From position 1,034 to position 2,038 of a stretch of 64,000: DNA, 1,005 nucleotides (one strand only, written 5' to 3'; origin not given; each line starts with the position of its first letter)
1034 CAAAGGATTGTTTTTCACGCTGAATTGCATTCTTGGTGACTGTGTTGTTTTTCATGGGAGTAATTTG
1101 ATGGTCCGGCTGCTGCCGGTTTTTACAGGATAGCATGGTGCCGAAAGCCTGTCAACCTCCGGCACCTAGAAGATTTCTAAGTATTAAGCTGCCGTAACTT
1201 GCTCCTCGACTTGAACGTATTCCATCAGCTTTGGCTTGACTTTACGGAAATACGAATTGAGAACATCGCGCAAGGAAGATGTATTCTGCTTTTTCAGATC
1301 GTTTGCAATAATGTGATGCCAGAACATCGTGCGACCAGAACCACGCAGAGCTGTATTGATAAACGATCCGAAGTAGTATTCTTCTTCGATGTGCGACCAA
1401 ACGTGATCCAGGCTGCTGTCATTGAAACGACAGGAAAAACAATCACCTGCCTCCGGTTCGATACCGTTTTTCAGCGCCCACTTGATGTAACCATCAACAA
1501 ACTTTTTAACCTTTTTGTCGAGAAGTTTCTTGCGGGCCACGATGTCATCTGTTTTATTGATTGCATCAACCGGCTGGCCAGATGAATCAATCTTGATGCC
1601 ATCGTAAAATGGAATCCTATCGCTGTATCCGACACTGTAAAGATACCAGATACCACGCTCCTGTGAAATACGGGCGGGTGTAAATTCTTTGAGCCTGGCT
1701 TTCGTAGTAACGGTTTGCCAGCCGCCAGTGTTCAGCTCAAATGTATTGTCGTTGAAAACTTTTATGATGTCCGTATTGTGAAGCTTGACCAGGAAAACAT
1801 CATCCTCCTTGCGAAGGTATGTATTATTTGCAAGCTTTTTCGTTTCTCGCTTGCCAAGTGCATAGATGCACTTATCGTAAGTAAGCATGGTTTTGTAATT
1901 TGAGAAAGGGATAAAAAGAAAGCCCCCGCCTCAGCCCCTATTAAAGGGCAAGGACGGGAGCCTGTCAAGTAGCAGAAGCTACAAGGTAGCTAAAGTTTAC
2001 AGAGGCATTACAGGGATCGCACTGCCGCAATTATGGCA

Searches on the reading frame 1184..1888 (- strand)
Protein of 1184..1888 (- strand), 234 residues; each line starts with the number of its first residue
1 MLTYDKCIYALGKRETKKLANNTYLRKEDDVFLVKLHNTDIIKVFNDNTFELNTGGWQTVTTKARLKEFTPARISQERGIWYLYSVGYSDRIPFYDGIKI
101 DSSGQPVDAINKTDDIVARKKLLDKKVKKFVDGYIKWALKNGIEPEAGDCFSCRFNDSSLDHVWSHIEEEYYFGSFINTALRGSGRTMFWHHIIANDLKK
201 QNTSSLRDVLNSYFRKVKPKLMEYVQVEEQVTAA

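Call 25: search_protein_families(library=phrogs, proteins=[window:1184-1888:-], max_evalue=0.001)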
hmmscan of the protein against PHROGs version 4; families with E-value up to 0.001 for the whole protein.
window:1184-1888:- (234 aa): 4 families
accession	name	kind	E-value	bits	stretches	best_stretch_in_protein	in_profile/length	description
phrog_554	-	unknown function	1.8e-09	38.8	1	13-98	14-106/109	-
phrog_19389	-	unknown function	1.4e-08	35.5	1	18-74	36-93/250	-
phrog_16548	-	unknown function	9.6e-06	26.5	1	11-79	19-90/119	-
phrog_22440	-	unknown function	0.00014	23.2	1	15-72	22-80/121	-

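Call 40: search_protein_families(library=pfam, proteins=[window:1184-1888:-], max_evalue=0.01)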
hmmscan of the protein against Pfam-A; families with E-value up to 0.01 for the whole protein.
window:1184-1888:- (234 aa): 1 family
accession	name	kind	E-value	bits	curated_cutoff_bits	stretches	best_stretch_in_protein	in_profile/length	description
PF23790.1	Kyano_Gp96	-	1.9e-06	28.4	27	1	20-70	21-75/110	Kyanoviridae Gp96 protein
